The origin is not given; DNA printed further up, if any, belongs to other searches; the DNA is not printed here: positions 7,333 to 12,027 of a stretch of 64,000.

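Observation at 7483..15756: Candidate new protein-glycosylation system: two BAHT heptosyltransferases, a Hint-domain AIDA-repeat substrate and a divergent regulator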

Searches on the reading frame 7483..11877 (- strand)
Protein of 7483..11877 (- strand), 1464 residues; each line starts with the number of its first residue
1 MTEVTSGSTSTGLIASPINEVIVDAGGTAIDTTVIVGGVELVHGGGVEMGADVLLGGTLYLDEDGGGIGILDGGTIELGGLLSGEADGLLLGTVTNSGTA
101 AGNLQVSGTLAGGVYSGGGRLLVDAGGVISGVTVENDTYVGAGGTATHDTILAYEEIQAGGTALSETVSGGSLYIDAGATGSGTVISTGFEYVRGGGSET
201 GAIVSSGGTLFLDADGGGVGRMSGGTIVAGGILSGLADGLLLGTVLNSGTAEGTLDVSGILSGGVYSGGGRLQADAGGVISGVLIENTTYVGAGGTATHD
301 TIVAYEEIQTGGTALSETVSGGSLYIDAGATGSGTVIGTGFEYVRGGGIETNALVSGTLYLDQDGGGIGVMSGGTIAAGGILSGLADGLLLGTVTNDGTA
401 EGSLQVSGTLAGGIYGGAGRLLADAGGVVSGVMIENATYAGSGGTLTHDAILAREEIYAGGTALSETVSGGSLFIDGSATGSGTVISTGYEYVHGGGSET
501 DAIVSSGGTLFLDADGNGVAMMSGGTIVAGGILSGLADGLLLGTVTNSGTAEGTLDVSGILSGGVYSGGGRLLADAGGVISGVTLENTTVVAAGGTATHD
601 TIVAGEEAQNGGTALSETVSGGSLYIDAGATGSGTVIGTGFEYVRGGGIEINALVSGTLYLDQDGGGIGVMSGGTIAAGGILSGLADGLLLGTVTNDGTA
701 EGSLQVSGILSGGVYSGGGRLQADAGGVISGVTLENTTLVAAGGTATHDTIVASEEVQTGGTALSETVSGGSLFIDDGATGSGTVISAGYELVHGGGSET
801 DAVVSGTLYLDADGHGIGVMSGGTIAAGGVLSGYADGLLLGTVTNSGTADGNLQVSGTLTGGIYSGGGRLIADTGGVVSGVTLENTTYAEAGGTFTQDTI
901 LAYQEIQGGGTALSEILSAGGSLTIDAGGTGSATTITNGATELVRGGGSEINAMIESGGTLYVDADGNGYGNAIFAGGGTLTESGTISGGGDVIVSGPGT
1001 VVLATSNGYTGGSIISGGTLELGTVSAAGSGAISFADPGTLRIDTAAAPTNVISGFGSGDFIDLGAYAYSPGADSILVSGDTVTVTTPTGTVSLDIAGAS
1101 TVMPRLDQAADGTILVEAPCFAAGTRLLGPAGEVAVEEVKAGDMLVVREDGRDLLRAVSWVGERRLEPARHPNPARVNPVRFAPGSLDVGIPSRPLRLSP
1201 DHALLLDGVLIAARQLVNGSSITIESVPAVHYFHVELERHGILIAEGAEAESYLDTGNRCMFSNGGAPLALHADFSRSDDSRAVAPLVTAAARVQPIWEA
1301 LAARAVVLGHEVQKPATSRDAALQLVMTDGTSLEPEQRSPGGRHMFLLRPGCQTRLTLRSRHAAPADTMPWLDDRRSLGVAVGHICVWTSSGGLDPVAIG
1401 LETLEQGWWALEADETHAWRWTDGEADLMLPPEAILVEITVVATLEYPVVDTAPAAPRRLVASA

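Call 7: search_protein_families(library=pfam, proteins=[window:7483-11877:-], max_evalue=0.01)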
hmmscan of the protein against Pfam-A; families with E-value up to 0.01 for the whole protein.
window:7483-11877:- (1464 aa): 2 families
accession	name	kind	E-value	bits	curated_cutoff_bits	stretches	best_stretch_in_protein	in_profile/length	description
PF13403.11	Hint_2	-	4.1e-40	138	28.4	1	1119-1256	1-146/147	Hint domain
PF12951.13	PATR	-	2.8e-05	24.5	27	1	996-1022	4-30/30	Passenger-associated-transport-repeat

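Call 8: search_protein_families(library=ncbifam, proteins=[window:7483-11877:-], max_evalue=0.01)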
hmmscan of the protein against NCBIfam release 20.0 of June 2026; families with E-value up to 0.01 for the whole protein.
window:7483-11877:- (1464 aa): 2 families
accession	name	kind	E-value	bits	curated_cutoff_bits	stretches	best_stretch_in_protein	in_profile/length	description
TIGR04415.1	O_hepto_targRPT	repeat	8.6e-08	32.1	30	4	932-965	3-36/38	strand-loop-strand repeat protein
NF033176.1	auto_AIDA-I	exception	6.6e-05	20.5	1200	1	665-1013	121-480/1287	autotransporter adhesin AIDA-I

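Call 16: find_homologous_proteins(query=window:7483-11877:-, max_evalue=0.00001)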
Query window:7483-11877:- (1464 aa): 320 proteins with E <= 0.00001 among 8000 candidates; the best 120 are listed.
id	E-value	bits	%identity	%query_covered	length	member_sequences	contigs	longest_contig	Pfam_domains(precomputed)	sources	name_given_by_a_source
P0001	0.0e+0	3005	100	100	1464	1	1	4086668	PF12951.14,PF13403.12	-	-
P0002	1.2e-95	339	42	34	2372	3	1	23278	PF12951.14,PF20585.5,PF13403.12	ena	-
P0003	5.2e-88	314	36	55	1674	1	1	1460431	PF16168.12,PF13403.12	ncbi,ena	-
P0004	3.9e-86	308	41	32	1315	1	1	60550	PF27417.1,PF13403.12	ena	-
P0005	2.1e-82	296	39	32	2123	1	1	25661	PF12951.14,PF13403.12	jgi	jgi:autotransporter-associated beta strand protein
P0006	1.1e-78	283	32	81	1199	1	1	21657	PF16168.12,PF13403.12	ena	-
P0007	2.9e-76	275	37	33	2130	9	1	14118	PF12951.14,PF13403.12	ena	-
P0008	5.4e-76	274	34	64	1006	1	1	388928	PF12951.14,PF13403.12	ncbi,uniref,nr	ncbi:Hint domain-containing protein [Acidisphaera sp. S103]|uniref:Hint domain-containing protein n=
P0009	4.1e-75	271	34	51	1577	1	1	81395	PF12951.14,PF13403.12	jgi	jgi:autotransporter-associated beta strand protein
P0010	2.6e-74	269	30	45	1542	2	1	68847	PF16168.12,PF13403.12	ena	-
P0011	2.9e-74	269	30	85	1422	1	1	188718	PF12951.14,PF16168.12,PF13403.12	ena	-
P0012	6.6e-73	264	32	85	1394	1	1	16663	PF16168.12,PF13403.12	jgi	jgi:autotransporter passenger strand-loop-strand repeat protein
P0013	8.4e-71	257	35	44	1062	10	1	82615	PF13403.12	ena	-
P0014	6.6e-70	254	40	30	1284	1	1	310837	PF13403.12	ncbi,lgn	-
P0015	9.0e-70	254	30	87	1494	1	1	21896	PF13403.12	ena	-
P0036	1.0e-55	207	32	69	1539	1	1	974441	PF16168.12,PF13403.12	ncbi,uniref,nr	ncbi:Hint domain-containing protein [Acidisoma silvae]|uniref:Hint domain-containing protein n=1 Tax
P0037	5.2e-55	205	29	87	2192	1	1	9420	PF16168.12,PF13692.13,PF13403.12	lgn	-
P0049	1.2e-51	194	31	57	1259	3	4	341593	PF13403.12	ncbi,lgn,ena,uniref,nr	ncbi:Hint domain-containing protein [Acetobacter sp. UBA5411]|uniref:Hint domain-containing protein 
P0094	4.3e-43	165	32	68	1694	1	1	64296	PF16168.12,PF13692.13,PF13403.12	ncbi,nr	ncbi:MAG TPA: Hint domain-containing protein [Stellaceae bacterium]|nr:Hint domain-containing protei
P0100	5.7e-42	162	28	99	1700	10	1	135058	PF16168.12,PF13403.12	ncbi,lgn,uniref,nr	ncbi:Hint domain-containing protein [Acetobacter sicerae]|uniref:Hint domain-containing protein n=1 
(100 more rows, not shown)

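Call 35: find_encoding_contigs(protein=P0003, flank=10000, max_places=2)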
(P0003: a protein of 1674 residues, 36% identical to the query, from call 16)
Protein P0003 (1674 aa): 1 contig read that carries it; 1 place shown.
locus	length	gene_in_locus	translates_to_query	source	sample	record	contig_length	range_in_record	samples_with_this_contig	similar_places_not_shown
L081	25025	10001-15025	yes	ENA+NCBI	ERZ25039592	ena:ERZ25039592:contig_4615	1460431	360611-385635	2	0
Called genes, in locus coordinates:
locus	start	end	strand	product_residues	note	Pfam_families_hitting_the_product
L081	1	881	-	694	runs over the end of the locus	PF00005:ABC_tran, PF00006:ATP-synt_ab (faint), PF02463:SMC_N (faint), PF13191:AAA_16 (faint), PF13304:AAA_21 (faint), PF08352:oligo_HPY, PF00005:ABC_tran, PF08352:oligo_HPY, +1 more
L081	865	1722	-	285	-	PF00528:BPD_transp_1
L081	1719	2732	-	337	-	PF19300:BPD_transp_1_N, PF00528:BPD_transp_1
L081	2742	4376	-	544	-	PF00496:SBP_bac_5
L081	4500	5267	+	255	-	PF00106:adh_short, PF08659:KR, PF23441:SDR, PF13561:adh_short_C2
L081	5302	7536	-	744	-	PF20256:MoCoBD_2, PF02738:MoCoBD_1, PF20256:MoCoBD_2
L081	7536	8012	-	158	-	PF00111:Fer2, PF13085:Fer2_3 (weak), PF01799:Fer2_2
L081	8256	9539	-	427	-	PF07690:MFS_1, PF00083:Sugar_tr, PF12832:MFS_1_like (weak), PF07690:MFS_1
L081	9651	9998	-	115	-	-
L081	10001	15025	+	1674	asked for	PF16168:AIDA (faint), PF13403:Hint_2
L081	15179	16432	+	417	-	PF07690:MFS_1, PF00083:Sugar_tr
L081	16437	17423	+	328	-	PF00296:Bac_luciferase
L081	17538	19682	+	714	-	PF20254:DMFA2_C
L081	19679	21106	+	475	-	PF00083:Sugar_tr (weak), PF07690:MFS_1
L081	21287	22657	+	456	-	PF25917:BSH_RND, PF25876:HH_MFP_RND, PF25944:Beta-barrel_RND, PF25967:RND-MFP_C, PF25975:CzcB_C (weak), PF25989:YknX_C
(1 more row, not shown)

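Call 36: find_encoding_contigs(protein=P0008, flank=10000, max_places=2)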
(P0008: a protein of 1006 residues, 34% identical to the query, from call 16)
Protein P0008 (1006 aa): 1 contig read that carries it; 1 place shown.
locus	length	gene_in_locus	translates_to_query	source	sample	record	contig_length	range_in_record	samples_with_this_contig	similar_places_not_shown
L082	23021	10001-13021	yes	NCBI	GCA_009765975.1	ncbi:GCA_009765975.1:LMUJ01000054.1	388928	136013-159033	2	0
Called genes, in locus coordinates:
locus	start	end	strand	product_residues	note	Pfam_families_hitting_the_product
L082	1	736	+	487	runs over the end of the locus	PF02934:GatB_N, PF02637:GatB_Yqey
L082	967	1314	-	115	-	PF01521:Fe-S_biosyn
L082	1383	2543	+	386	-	PF01966:HD, PF13286:HD_assoc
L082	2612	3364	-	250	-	PF01464:SLT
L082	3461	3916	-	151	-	-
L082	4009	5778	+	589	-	PF00920:ILVD_EDD_N, PF24877:ILV_EDD_C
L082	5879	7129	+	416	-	PF13692:Glyco_trans_1_4, PF13524:Glyco_trans_1_2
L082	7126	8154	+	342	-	PF00288:GHMP_kinases_N, PF08544:GHMP_kinases_C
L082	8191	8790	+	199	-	PF01380:SIS (faint), PF13580:SIS_2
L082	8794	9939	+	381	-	PF00483:NTP_transferase, PF12804:NTP_transf_3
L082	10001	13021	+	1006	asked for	PF12951:PATR, PF13403:Hint_2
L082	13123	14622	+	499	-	PF00772:DnaB, PF13481:AAA_25, PF03796:DnaB_C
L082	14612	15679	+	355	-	PF01168:Ala_racemase_N, PF00842:Ala_racemase_C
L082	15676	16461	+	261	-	PF02405:MlaE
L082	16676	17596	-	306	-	PF00682:HMGL-like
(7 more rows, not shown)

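Call 66: find_encoding_contigs(protein=P0002, flank=6000, max_places=1)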
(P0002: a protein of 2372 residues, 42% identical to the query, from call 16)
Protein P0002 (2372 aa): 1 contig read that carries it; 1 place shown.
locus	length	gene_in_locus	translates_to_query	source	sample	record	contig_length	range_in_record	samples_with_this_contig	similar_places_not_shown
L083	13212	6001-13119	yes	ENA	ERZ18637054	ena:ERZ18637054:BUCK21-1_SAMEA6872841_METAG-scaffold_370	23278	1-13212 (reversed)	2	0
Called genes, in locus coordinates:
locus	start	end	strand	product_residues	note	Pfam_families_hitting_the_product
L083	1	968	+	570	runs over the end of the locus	PF07719:TPR_2 (faint), PF13431:TPR_17 (faint), PF13432:TPR_16 (faint), PF14559:TPR_19 (faint), PF13181:TPR_8 (faint), PF23914:TPR_CcmH_CycH (weak), PF00685:Sulfotransfer_1, PF13469:Sulfotransfer_3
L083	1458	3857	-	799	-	-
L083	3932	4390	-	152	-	-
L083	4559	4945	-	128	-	-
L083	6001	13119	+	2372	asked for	PF20585:Pectate_lyase_5 (faint), PF12951:PATR, PF13403:Hint_2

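Call 67: find_encoding_contigs(protein=P0004, flank=6000, max_places=1)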
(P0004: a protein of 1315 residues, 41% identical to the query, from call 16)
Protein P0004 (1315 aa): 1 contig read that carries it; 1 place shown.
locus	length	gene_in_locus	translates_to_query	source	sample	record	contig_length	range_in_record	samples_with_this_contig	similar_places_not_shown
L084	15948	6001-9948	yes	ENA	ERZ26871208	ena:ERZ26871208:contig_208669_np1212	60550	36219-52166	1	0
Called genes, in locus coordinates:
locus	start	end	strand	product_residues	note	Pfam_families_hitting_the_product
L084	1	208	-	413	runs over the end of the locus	PF00155:Aminotran_1_2, PF12897:Asp_aminotransf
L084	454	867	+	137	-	-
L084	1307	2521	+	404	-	PF01053:Cys_Met_Meta_PP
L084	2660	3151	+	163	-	PF04379:DUF525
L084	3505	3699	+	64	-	-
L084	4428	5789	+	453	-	PF05598:DUF772, PF01609:DDE_Tnp_1, PF13751:DDE_Tnp_1_6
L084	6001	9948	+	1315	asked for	PF27417:BigA_3rd (faint), PF13403:Hint_2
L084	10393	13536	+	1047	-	PF00176:SNF2-rel_dom, PF00270:DEAD, PF00271:Helicase_C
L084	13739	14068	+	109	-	PF02627:CMD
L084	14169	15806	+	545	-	PF00496:SBP_bac_5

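Call 68: find_encoding_contigs(protein=P0009, flank=6000, max_places=1)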
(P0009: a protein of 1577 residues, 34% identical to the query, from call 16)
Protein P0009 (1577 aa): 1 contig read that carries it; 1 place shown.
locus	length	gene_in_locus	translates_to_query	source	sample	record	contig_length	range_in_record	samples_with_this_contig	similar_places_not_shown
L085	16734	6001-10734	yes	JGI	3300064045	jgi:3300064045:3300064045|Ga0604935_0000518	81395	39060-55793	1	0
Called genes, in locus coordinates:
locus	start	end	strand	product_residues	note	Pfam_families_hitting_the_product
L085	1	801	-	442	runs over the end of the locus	PF00206:Lyase_1, PF14698:ASL_C2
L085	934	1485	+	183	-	PF00578:AhpC-TSA, PF08534:Redoxin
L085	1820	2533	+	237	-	-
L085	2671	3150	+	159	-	PF08808:RES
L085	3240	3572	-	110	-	PF09538:FYDLN_acid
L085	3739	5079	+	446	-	PF00275:EPSP_synthase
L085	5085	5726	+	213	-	PF02224:Cytidylate_kin, PF13189:Cytidylate_kin2 (weak)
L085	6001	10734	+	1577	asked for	PF12951:PATR, PF13403:Hint_2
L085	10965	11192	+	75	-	PF02604:PhdYeFM_antitox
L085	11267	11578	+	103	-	PF01850:PIN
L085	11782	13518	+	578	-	PF00575:S1, PF21710:Spt6_S1 (faint), PF13509:S1_2 (faint), PF00575:S1, PF23459:S1_RRP5 (weak), PF00575:S1, PF23459:S1_RRP5, PF00575:S1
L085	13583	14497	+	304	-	PF25145:NfeD1b_N (faint), PF00574:CLP_protease (weak), PF01343:Peptidase_S49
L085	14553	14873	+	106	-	PF00216:Bac_DNA_binding, PF18291:HU-HIG (weak)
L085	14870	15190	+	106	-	PF06305:LapA_dom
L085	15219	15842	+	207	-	PF00697:PRAI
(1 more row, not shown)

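Call 69: find_encoding_contigs(protein=P0011, flank=6000, max_places=1)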
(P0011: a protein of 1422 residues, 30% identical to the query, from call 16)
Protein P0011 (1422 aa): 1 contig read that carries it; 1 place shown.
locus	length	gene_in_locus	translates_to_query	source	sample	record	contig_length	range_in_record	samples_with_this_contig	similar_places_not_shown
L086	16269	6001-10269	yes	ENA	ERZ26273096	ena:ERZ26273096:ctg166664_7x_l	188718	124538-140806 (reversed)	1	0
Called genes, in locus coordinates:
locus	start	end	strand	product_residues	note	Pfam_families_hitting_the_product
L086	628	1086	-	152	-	PF00383:dCMP_cyt_deam_1, PF14437:MafB19-deam, PF14439:Bd3614-deam (weak)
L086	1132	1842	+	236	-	PF07722:Peptidase_C26, PF00117:GATase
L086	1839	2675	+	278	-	PF01479:S4, PF00849:PseudoU_synth_2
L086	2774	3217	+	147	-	PF03602:Cons_hypoth95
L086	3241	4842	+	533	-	PF07719:TPR_2 (faint), PF12895:ANAPC3 (weak), PF13432:TPR_16, PF14559:TPR_19, PF14559:TPR_19 (weak), PF13414:TPR_11, PF13428:TPR_14 (weak), PF13414:TPR_11 (weak), +8 more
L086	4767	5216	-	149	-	PF00106:adh_short, PF08659:KR (weak), PF13561:adh_short_C2, PF23441:SDR (weak)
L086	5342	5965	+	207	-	-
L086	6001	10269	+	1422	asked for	PF16168:AIDA (faint), PF12951:PATR (weak), PF13403:Hint_2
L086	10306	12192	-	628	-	PF16177:ACAS_N, PF00501:AMP-binding, PF13193:AMP-binding_C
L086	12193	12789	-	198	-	PF13441:Gly-zipper_YMGG (faint), PF06897:DUF1269 (weak)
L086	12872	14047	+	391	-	PF01546:Peptidase_M20, PF07687:M20_dimer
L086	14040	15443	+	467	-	PF00206:Lyase_1, PF10415:FumaraseC_C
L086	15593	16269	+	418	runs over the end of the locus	PF00149:Metallophos, PF12850:Metallophos_2 (weak)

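Call 70: find_encoding_contigs(protein=P0100, flank=6000, max_places=1)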
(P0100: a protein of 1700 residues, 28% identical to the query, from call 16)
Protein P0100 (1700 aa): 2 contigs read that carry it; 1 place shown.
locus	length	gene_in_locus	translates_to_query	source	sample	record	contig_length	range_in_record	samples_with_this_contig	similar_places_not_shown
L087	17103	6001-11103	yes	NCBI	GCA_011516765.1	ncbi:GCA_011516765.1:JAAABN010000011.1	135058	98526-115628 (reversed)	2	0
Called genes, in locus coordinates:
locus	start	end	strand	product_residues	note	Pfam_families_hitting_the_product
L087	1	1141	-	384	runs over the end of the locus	PF03022:MRJP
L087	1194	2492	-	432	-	PF06723:MreB_Mbl (faint), PF00012:HSP70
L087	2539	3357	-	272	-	PF00563:EAL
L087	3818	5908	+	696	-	PF04185:Phosphoesterase, PF05506:PLipase_C_C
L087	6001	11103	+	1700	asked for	PF16168:AIDA (weak), PF13403:Hint_2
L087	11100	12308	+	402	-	PF21129:TibC_1st, PF01075:Glyco_transf_9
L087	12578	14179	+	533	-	PF02310:B12-binding (weak), PF04055:Radical_SAM, PF13282:DUF4070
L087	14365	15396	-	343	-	PF00180:Iso_dh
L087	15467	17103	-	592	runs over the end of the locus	PF01321:Creatinase_N, PF16189:Creatinase_N_2, PF00557:Peptidase_M24, PF16188:Peptidase_M24_C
